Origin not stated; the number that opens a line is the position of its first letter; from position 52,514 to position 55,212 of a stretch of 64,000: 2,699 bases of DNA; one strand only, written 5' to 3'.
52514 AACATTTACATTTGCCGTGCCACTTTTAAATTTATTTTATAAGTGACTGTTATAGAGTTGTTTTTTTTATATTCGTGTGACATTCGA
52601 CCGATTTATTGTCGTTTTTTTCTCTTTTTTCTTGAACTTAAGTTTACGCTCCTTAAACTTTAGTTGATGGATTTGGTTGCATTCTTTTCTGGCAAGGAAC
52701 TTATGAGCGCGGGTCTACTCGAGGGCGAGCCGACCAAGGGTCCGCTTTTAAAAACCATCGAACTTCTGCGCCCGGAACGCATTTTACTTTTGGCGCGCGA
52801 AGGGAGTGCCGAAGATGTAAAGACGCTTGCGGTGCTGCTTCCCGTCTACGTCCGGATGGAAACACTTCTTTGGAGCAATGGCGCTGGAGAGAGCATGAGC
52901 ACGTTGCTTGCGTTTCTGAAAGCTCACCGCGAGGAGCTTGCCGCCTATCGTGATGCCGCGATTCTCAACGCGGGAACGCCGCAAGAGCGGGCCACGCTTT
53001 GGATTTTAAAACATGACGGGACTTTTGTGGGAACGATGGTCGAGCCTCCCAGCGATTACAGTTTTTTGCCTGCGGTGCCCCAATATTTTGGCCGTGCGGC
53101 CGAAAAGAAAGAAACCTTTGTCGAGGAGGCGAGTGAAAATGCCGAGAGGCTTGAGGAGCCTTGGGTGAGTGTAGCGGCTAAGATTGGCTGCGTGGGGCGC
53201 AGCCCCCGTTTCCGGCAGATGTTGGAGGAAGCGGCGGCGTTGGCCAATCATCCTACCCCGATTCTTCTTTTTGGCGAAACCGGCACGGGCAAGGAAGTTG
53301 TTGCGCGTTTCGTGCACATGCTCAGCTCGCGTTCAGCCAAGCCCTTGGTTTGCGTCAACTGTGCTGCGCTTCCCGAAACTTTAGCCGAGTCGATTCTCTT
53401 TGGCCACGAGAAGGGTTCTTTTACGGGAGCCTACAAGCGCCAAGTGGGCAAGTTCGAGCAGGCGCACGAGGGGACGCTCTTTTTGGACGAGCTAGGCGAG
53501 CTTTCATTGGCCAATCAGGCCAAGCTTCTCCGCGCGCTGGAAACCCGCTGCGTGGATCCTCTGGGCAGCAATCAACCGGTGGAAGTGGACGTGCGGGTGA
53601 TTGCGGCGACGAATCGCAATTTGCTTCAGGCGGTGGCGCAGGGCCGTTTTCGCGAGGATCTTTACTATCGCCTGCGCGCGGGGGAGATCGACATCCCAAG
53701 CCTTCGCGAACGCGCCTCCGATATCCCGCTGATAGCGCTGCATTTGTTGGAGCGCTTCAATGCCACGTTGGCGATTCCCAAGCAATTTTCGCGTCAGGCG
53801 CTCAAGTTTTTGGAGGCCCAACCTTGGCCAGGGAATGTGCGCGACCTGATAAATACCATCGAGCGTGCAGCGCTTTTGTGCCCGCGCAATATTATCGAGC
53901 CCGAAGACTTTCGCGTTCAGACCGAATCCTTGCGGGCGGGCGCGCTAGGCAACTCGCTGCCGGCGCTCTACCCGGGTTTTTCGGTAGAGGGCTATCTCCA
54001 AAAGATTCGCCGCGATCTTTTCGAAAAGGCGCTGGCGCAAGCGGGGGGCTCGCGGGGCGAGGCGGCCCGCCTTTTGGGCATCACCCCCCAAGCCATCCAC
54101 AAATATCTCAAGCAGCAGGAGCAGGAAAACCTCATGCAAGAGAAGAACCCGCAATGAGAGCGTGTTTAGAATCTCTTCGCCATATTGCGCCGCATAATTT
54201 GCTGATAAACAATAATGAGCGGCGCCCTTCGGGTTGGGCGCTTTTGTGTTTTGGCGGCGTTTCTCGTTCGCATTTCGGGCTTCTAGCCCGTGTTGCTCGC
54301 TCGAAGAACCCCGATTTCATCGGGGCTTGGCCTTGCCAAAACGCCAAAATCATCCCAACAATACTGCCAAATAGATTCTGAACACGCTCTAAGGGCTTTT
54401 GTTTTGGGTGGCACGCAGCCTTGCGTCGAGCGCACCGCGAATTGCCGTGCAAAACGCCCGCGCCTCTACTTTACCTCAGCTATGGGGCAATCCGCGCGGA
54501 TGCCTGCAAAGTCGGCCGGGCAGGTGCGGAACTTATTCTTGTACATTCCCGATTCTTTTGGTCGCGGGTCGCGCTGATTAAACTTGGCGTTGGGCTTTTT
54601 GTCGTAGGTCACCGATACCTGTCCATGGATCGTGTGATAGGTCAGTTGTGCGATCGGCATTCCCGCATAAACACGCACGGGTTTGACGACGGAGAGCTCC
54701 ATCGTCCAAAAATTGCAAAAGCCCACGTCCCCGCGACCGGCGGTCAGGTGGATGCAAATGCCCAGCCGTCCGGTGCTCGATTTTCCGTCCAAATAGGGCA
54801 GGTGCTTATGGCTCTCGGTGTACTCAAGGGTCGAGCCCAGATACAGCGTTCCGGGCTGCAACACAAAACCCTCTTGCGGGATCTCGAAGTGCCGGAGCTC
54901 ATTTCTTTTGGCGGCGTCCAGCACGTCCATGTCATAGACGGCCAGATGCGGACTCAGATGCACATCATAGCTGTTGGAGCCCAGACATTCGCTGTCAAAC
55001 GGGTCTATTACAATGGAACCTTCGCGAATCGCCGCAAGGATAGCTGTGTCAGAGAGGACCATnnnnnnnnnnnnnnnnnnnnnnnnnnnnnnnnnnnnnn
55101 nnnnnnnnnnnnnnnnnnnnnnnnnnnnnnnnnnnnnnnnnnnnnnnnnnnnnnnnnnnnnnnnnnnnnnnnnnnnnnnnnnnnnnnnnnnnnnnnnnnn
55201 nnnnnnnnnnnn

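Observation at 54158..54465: Copy 2 of the long-hairpin family fills the convergent gap between the sigma-54 activator and dcd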

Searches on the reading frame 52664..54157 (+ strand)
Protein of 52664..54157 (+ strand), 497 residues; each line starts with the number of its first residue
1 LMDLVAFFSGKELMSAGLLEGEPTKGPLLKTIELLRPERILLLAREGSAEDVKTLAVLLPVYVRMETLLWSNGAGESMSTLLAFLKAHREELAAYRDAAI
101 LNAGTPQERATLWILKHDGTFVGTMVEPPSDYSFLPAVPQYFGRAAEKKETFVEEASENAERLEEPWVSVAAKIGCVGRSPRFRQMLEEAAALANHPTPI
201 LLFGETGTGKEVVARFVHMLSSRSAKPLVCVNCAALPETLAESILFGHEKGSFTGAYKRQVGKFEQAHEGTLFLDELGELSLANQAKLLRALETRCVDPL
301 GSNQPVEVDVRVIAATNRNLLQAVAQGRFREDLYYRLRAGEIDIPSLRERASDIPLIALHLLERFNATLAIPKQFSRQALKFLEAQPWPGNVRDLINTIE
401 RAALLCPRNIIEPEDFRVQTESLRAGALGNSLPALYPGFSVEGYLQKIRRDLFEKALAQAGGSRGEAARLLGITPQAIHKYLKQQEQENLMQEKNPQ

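Call 35: find_homologous_proteins(query=window:52664-54154:+, max_evalue=1e-30)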
Query window:52664-54154:+ (497 aa): 7998 proteins with E <= 1e-30 among 8000 candidates; the best 120 are listed.
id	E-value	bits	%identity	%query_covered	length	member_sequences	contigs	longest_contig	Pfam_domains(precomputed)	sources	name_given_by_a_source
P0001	0.0e+0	1095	100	100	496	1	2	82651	PF00158.33,PF25601.2,PF02954.26,PF14532.13,PF07728.21,PF01078.28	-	-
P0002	3.0e-206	704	67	99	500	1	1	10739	PF00158.33,PF25601.2,PF02954.26,PF14532.13,PF07728.21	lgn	-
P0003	2.5e-202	691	65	98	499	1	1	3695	PF00158.33,PF25601.2,PF02954.26,PF00004.36,PF14532.13,PF07728.21,PF01078.28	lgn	-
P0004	5.2e-200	683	66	98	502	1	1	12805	PF00158.33,PF25601.2,PF02954.26,PF14532.13,PF07728.21,PF01078.28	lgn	-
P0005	1.4e-199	682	66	98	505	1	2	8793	PF00158.33,PF25601.2,PF02954.26,PF14532.13,PF07728.21,PF01078.28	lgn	-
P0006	2.5e-189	648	62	99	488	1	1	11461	PF00158.33,PF25601.2,PF02954.26,PF00004.36,PF14532.13,PF07728.21,PF01078.28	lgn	-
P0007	2.7e-189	648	63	98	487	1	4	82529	PF00158.33,PF25601.2,PF02954.26,PF14532.13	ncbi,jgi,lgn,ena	jgi:DNA-binding NtrC family response regulator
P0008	7.6e-189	647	63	97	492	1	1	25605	PF00158.33,PF25601.2,PF02954.26,PF00004.36,PF14532.13,PF07728.21,PF01078.28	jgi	jgi:DNA-binding NtrC family response regulator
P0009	1.4e-177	610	60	98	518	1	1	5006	PF00158.33,PF25601.2,PF02954.26,PF00004.36,PF14532.13,PF07728.21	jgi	jgi:DNA-binding NtrC family response regulator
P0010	2.0e-154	533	53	97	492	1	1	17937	PF00158.33,PF25601.2,PF02954.26,PF14532.13,PF07728.21,PF01078.28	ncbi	-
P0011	4.1e-154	532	56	97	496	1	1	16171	PF00158.33,PF25601.2,PF02954.26,PF14532.13,PF07728.21,PF01078.28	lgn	-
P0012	2.6e-129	450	60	72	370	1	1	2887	PF00158.33,PF25601.2,PF02954.26,PF14532.13,PF07728.21,PF01078.28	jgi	jgi:transcriptional regulator with GAF, ATPase, and Fis domain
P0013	3.6e-115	404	46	97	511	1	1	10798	PF00158.33,PF25601.2,PF02954.26,PF00004.36,PF14532.13,PF07728.21,PF01078.28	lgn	-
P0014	4.3e-115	403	45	97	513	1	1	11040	PF00158.33,PF07724.21,PF25601.2,PF02954.26,PF14532.13,PF07728.21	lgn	-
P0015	4.7e-110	387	42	97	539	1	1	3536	PF00158.33,PF25601.2,PF02954.26,PF00004.36,PF14532.13,PF07728.21,PF01078.28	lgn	-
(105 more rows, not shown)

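Call 36: find_encoding_contigs(protein=P0007, flank=10000, max_places=4)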
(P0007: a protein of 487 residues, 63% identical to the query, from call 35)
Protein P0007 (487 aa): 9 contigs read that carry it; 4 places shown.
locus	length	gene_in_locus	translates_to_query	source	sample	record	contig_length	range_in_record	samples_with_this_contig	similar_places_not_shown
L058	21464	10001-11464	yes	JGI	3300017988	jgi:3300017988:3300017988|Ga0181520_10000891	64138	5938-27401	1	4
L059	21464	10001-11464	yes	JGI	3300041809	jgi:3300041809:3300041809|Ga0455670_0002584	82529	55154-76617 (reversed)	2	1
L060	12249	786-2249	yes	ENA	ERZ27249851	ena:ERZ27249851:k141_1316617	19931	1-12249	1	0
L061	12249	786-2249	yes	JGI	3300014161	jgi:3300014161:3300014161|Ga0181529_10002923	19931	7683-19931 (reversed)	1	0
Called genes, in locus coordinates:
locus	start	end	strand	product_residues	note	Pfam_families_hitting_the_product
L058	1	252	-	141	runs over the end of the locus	PF00572:Ribosomal_L13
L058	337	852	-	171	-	-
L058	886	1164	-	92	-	-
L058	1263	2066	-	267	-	-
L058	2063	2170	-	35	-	-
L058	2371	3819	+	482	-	-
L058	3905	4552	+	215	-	PF22769:DCD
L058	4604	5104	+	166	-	PF02622:DUF179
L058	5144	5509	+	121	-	PF05154:TM2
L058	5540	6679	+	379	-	PF01168:Ala_racemase_N, PF00842:Ala_racemase_C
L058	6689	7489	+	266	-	-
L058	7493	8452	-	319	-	PF13641:Glyco_tranf_2_3 (weak), PF00535:Glycos_transf_2, PF10111:Glyco_tranf_2_2 (weak)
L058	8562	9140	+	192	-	PF02834:LigT_PEase, PF13563:2_5_RNA_ligase2, PF10469:AKAP7_NLS (weak), PF02834:LigT_PEase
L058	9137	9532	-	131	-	-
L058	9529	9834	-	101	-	-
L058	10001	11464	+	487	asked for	PF00158:Sigma54_activat, PF14532:Sigma54_activ_2, PF25601:AAA_lid_14, PF02954:HTH_8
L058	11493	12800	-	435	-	PF01512:Complex1_51K, PF22461:SLBB_2 (weak), PF10589:NADH_4Fe-4S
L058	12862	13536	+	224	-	-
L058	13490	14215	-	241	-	-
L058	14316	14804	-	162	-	PF01257:2Fe-2S_thioredx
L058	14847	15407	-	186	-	PF03602:Cons_hypoth95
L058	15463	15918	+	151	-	-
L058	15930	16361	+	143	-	PF22091:DUF6941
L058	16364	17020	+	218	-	PF00702:Hydrolase, PF13419:HAD_2 (weak)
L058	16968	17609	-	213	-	PF04079:SMC_ScpB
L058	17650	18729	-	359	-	PF13433:Peripla_BP_5, PF13458:Peripla_BP_6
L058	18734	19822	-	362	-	PF13458:Peripla_BP_6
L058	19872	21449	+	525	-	PF00342:PGI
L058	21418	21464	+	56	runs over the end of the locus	-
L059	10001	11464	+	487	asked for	PF00158:Sigma54_activat, PF14532:Sigma54_activ_2, PF25601:AAA_lid_14, PF02954:HTH_8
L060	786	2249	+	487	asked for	PF00158:Sigma54_activat, PF14532:Sigma54_activ_2, PF25601:AAA_lid_14, PF02954:HTH_8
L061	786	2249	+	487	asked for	PF00158:Sigma54_activat, PF14532:Sigma54_activ_2, PF25601:AAA_lid_14, PF02954:HTH_8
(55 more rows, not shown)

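Call 37: find_encoding_contigs(protein=P0002, flank=10000, max_places=3)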
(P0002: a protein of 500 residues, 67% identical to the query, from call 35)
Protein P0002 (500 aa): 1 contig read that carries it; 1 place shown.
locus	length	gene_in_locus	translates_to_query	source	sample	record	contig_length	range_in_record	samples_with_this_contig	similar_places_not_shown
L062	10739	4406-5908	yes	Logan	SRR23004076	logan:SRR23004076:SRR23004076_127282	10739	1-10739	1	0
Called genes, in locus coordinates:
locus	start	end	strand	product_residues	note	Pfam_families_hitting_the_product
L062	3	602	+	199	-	?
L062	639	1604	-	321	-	PF00535:Glycos_transf_2, PF10111:Glyco_tranf_2_2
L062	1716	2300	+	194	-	PF02834:LigT_PEase, PF13563:2_5_RNA_ligase2, PF02834:LigT_PEase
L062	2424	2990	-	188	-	-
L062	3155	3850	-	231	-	PF00989:PAS (weak), PF13426:PAS_9 (weak)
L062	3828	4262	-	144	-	-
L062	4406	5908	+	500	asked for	PF00158:Sigma54_activat, PF14532:Sigma54_activ_2, PF07728:AAA_5 (weak), PF25601:AAA_lid_14, PF02954:HTH_8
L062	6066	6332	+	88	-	-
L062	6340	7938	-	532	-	-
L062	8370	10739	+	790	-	?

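Call 38: find_encoding_contigs(protein=P0004, flank=10000, max_places=3)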
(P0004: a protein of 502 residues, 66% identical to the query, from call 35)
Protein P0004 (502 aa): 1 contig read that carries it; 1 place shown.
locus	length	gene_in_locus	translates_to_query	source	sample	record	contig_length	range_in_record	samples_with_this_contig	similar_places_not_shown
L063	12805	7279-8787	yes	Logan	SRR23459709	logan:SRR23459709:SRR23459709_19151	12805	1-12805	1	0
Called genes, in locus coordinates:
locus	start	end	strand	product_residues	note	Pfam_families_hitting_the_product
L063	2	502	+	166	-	?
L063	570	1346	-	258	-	-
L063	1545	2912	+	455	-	-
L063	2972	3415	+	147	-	-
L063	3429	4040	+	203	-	PF22769:DCD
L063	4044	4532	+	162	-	PF02622:DUF179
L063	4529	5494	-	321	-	PF00535:Glycos_transf_2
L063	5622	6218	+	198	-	PF02834:LigT_PEase, PF13563:2_5_RNA_ligase2, PF10469:AKAP7_NLS (weak), PF02834:LigT_PEase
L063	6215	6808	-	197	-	-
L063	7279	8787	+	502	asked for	PF00158:Sigma54_activat, PF14532:Sigma54_activ_2, PF01078:Mg_chelatase (faint), PF07728:AAA_5 (weak), PF25601:AAA_lid_14, PF02954:HTH_8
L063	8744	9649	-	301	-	PF01569:PAP2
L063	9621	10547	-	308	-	PF03706:LPG_synthase_TM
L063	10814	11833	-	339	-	-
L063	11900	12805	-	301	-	?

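Call 43: search_protein_families(library=pfam, proteins=[window:52664-54157:+], max_evalue=0.001)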
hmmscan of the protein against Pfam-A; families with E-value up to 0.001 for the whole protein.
window:52664-54157:+ (497 aa): 7 families
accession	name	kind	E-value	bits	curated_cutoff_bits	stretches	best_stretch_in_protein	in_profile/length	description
PF00158.32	Sigma54_activat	-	3.1e-66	222.6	20.2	1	177-342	2-167/168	Sigma-54 interaction domain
PF14532.12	Sigma54_activ_2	-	1.1e-21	78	25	1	177-347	1-138/138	Sigma-54 interaction domain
PF25601.1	AAA_lid_14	-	1.5e-20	73.3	27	1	348-419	1-73/87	AAA+ ATPase lid domain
PF02954.25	HTH_8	-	1.1e-05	25.5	22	1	451-483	8-40/42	Bacterial regulatory protein, Fis family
PF01078.27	Mg_chelatase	-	1.9e-05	24.6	20.3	0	255-317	93-157/207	Magnesium chelatase, subunit ChlI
PF07728.20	AAA_5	-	2.1e-05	25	22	1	200-319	2-124/139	AAA domain (dynein-related subfamily)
PF00004.35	AAA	-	9.3e-05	23.3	21.2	1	200-334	1-128/131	ATPase family associated with various cellular activities (AAA)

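Call 45: find_encoding_contigs(protein=P0001, flank=10000, max_places=4)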
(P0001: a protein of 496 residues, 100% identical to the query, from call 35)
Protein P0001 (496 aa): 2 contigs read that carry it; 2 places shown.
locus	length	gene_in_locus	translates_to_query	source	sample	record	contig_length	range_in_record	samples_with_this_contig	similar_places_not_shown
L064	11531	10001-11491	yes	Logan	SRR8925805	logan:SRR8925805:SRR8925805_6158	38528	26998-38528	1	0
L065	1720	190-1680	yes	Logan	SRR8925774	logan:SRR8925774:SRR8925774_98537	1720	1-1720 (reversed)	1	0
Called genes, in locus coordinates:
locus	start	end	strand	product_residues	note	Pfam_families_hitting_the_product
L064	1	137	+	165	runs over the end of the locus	PF05130:FlgN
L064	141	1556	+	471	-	PF22638:FlgK_D1, PF06429:Flg_bbr_C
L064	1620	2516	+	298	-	PF00669:Flagellin_N, PF00700:Flagellin_C (weak)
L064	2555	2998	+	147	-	PF02623:FliW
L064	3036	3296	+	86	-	PF02599:CsrA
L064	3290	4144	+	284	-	PF00669:Flagellin_N, PF00700:Flagellin_C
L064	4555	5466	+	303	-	PF03706:LPG_synthase_TM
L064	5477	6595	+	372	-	PF01569:PAP2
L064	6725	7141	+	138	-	PF02622:DUF179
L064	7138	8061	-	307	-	PF00535:Glycos_transf_2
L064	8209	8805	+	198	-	PF02834:LigT_PEase, PF13563:2_5_RNA_ligase2, PF02834:LigT_PEase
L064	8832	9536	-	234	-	PF00989:PAS (weak), PF13426:PAS_9 (weak), PF00512:HisKA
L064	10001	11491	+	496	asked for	PF00158:Sigma54_activat, PF01078:Mg_chelatase (faint), PF14532:Sigma54_activ_2, PF07728:AAA_5 (faint), PF25601:AAA_lid_14, PF02954:HTH_8 (weak)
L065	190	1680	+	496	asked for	PF00158:Sigma54_activat, PF01078:Mg_chelatase (faint), PF14532:Sigma54_activ_2, PF07728:AAA_5 (faint), PF25601:AAA_lid_14, PF02954:HTH_8 (weak)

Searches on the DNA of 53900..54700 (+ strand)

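Call 10: search_rna_families(source=window, start=53900, end=54700, threshold=evalue, max_evalue=10)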
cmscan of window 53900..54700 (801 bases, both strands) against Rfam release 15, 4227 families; matches with E-value up to 10: 1.
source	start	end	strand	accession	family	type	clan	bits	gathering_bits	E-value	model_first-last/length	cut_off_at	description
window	54043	54096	+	RF01785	blv_FSE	Cis-reg; frameshift_element;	-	16.4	34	3.1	1-27/27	no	ribosomal frameshift site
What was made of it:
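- On Any Rfam RNA family: Nothing relevant at E <= 10 in 53900-54700 (call 10).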

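Call 69: search_dna_similar(query=window:54153-54394:+, collection=plasmids, mode=distant, max_evalue=0.01, max_rows=10)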
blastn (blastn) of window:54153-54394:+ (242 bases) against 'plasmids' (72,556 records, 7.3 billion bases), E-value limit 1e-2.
No match.
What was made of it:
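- Tried and rejected: Plasmid collection. blastn found no match (call 69).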

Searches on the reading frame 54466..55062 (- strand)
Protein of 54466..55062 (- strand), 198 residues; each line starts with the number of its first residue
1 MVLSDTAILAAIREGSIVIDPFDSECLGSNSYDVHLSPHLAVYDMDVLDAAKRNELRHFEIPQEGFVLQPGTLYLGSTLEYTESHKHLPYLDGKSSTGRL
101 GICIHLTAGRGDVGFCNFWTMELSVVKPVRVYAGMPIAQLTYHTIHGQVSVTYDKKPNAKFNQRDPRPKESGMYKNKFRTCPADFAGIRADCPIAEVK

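Call 15: find_encoding_contigs(protein=window:54466-55062:-, flank=3000, max_places=6)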
Protein window:54466-55062:- (198 aa): 1 contig read that carries it; 1 place shown.
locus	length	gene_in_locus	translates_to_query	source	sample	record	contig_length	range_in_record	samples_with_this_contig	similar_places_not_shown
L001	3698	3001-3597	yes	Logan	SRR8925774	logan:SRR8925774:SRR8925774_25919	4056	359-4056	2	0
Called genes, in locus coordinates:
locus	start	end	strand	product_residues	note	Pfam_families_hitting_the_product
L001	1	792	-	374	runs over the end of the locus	PF20706:GT4-conflict, PF00534:Glycos_transf_1, PF13692:Glyco_trans_1_4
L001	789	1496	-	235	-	PF12710:HAD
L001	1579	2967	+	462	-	PF01554:MatE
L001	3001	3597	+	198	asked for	PF22769:DCD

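Call 16: find_related_loci(query=window:54469-55062:-, collection=genome_contigs, flank=3000)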
Query window:54469-55062:- (198 aa) in genome_contigs; peptide patterns used: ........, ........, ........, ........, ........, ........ (x = any residue, [..] = any of these).
79 stretches matched a pattern; 52 encode a relative of the query (tblastn E <= 1e-3); 52 distinct loci.
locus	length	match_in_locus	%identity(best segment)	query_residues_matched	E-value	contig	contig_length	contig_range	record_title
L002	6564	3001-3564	69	1-188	2e-89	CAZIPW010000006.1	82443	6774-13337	MAG TPA_asm: uncultured Verrucomicrobiota bacterium isolate binchicken_co3_286 genome assembly, contig: NODE_753_length_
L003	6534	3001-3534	65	1-178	8e-79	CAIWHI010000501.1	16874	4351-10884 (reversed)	MAG: uncultured Bacteroidetes bacterium isolate Kiruna_bin-03880 genome assembly, contig: bin-03880:0501/1039, whole gen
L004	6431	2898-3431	65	1-178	6e-79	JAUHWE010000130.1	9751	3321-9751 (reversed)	MAG: Verrucomicrobiia bacterium isolate 2_bin.11 NODE_4946_length_9751_cov_0.893703, whole genome shotgun sequence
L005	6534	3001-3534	65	1-178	2e-78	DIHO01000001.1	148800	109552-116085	MAG TPA_asm: Opitutales bacterium UBA5694 UBA5694_contig_11676, whole genome shotgun sequence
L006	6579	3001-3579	62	1-193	5e-78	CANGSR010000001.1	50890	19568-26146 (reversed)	MAG: Chitinophagaceae bacterium isolate Jr-7aug17-4 genome assembly, contig: Jr-7aug17-C958, whole genome shotgun sequen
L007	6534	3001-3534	65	1-178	1e-77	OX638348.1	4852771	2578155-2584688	MAG: uncultured Opitutaceae bacterium isolate b1b57f99-08c0-43d1-969e-fd0ef39b1292 genome assembly, chromosome: 1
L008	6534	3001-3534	65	1-178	7e-78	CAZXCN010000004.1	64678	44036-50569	MAG TPA_asm: uncultured Candidatus Saccharibacteria bacterium isolate SRP285395_co1_239 genome assembly, contig: NODE_51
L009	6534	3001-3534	65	1-178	2e-77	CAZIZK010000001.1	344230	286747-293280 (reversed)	MAG TPA_asm: uncultured Candidatus Saccharibacteria bacterium isolate SRP296810_co1_15 genome assembly, contig: NODE_17_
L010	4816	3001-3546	60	1-181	2e-76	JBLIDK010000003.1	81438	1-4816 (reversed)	MAG: Sphingobacteriales bacterium isolate 3300053698_146 Ga0535657_0000204, whole genome shotgun sequence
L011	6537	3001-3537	62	1-179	2e-75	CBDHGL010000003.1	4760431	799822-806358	MAG: Bacteroidia bacterium isolate a63af478-0d9e-4676-b23b-475732d327f0 genome assembly, contig: contig_3, whole genome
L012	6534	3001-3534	61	1-178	3e-75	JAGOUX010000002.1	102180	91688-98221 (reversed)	MAG: Candidatus Paceibacterota bacterium isolate Gw_Eff_bin_532 Gw_Eff_246_length_102180_cov_8.451706, whole genome shot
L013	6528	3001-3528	61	1-176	6e-75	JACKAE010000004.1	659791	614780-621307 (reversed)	MAG: Ignavibacteria bacterium isolate HK-STAS-BACT-82 HK-STAS-BACT-82_4, whole genome shotgun sequence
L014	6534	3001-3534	63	1-178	2e-74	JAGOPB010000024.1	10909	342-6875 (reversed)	MAG: Candidatus Paceibacterota bacterium isolate Gw_Bodden_bin_284 Gw_Bodden_8428_length_10909_cov_8.010573, whole genom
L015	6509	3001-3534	62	1-178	4e-74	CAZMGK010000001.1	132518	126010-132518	MAG TPA_asm: uncultured Candidatus Saccharibacteria bacterium isolate SRP286056_co2_84 genome assembly, contig: NODE_107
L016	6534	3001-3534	60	1-178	7e-74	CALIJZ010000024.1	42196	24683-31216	MAG: uncultured Bacteriovoracaceae bacterium isolate R4_Bin_MAXBIN__090_sub_1 genome assembly, contig: c_000004413253, w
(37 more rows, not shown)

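Call 43: search_protein_families(library=pfam, proteins=[window:54466-55062:-], max_evalue=0.001)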
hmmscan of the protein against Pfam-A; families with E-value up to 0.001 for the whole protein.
window:54466-55062:- (198 aa): 1 family
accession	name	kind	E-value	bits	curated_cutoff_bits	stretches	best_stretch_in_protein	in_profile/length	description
PF22769.1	DCD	-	1.7e-36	126.1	27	1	2-144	1-152/153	dCTP deaminase-like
